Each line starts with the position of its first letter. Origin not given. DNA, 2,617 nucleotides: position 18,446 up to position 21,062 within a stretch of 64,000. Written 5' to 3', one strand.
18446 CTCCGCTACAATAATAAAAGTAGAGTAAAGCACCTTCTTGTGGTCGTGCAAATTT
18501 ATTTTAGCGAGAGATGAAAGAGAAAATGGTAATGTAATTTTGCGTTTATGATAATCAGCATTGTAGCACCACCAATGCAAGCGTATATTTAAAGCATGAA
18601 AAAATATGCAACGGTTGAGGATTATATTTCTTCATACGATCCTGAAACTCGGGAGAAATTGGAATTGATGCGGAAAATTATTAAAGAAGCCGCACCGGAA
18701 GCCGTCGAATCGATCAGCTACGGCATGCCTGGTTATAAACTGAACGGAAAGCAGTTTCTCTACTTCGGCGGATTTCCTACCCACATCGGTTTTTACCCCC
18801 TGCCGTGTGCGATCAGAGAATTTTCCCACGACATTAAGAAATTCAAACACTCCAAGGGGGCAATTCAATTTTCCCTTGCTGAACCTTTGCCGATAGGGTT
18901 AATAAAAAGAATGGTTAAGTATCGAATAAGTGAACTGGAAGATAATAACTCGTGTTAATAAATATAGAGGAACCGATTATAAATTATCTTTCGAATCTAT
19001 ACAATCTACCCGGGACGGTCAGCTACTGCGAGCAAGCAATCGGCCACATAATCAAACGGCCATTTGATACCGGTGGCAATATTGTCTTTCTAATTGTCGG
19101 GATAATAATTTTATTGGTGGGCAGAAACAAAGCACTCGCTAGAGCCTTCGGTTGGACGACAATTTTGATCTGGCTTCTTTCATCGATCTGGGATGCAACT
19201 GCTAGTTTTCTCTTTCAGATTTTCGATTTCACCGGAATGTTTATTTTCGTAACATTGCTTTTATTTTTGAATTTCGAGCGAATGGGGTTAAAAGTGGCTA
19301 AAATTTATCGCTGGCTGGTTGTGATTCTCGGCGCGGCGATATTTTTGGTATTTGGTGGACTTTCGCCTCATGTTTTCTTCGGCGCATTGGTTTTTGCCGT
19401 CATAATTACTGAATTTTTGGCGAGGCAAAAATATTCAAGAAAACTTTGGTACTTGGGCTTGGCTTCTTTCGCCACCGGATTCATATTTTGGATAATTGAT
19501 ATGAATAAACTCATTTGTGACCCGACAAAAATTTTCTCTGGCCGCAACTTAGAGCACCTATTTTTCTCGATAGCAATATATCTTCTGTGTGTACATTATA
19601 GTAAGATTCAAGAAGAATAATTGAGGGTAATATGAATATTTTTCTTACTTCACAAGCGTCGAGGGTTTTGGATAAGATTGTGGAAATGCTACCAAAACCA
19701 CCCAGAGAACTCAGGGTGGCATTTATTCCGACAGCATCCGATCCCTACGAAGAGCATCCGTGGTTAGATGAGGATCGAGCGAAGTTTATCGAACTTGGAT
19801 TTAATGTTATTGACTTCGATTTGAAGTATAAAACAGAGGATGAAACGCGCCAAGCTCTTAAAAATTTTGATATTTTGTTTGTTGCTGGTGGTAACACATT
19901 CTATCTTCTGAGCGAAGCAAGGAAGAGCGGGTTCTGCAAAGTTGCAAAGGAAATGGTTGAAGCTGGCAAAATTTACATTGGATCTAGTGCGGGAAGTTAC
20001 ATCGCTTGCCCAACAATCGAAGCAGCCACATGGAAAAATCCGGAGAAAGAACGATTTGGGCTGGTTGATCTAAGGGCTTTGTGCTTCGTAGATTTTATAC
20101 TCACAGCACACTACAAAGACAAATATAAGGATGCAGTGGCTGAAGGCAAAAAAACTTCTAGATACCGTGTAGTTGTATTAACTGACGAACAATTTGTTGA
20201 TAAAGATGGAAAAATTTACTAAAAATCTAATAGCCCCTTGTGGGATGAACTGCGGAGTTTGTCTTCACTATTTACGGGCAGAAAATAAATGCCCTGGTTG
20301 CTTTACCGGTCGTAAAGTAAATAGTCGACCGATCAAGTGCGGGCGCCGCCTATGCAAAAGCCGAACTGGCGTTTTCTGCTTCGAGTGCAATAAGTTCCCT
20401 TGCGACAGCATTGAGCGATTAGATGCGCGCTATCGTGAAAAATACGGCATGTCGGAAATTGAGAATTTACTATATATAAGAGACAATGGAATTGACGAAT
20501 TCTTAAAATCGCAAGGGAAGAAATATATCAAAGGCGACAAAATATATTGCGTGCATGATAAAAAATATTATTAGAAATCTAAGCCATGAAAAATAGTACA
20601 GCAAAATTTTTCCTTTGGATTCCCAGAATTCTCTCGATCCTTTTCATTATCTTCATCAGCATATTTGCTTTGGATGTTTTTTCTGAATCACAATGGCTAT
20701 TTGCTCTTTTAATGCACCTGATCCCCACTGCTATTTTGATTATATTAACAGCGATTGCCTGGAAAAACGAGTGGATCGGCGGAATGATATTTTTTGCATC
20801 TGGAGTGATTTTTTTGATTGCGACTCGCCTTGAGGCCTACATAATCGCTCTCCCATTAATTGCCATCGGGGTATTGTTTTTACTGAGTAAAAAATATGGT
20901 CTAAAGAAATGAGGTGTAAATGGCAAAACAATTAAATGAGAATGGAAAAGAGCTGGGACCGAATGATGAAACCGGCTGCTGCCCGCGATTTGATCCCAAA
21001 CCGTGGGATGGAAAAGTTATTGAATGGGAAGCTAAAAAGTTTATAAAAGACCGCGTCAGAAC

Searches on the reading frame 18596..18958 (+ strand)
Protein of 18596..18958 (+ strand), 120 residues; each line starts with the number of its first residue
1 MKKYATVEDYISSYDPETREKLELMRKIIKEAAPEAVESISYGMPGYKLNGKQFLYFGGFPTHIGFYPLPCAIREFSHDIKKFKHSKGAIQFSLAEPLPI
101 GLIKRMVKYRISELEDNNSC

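Call 88: search_protein_families(library=pfam, proteins=[window:18596-18958:+], max_evalue=0.01)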
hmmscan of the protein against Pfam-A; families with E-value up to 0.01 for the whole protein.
window:18596-18958:+ (120 aa): 1 family
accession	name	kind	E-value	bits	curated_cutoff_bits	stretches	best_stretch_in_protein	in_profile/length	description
PF08818.16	DUF1801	-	1.3e-14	54.8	27.2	1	19-111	2-85/85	Domain of unknown function (DU1801)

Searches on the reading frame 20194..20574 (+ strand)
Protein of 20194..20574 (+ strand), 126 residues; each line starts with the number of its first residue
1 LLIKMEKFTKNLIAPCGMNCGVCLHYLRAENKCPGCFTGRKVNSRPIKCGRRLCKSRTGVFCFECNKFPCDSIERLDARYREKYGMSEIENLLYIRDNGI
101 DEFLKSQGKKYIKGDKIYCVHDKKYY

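Call 88: search_protein_families(library=pfam, proteins=[window:20194-20574:+], max_evalue=0.01)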
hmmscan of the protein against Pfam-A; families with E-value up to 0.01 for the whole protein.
window:20194-20574:+ (126 aa): 1 family
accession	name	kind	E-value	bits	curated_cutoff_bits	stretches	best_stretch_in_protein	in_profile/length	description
PF12675.12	DUF3795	-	1.4e-07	32.3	22.6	1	13-74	2-82/83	Protein of unknown function (DUF3795)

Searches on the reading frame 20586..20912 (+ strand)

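Call 88: search_protein_families(library=pfam, proteins=[window:20586-20912:+], max_evalue=0.01)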
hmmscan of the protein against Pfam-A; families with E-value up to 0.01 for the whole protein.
window:20586-20912:+ (108 aa): 1 family
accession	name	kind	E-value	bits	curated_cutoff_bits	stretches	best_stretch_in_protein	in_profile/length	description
PF24709.1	DUF7670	-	1.3e-25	90.5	29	1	4-103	3-111/118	Domain of unknown function (DUF7670)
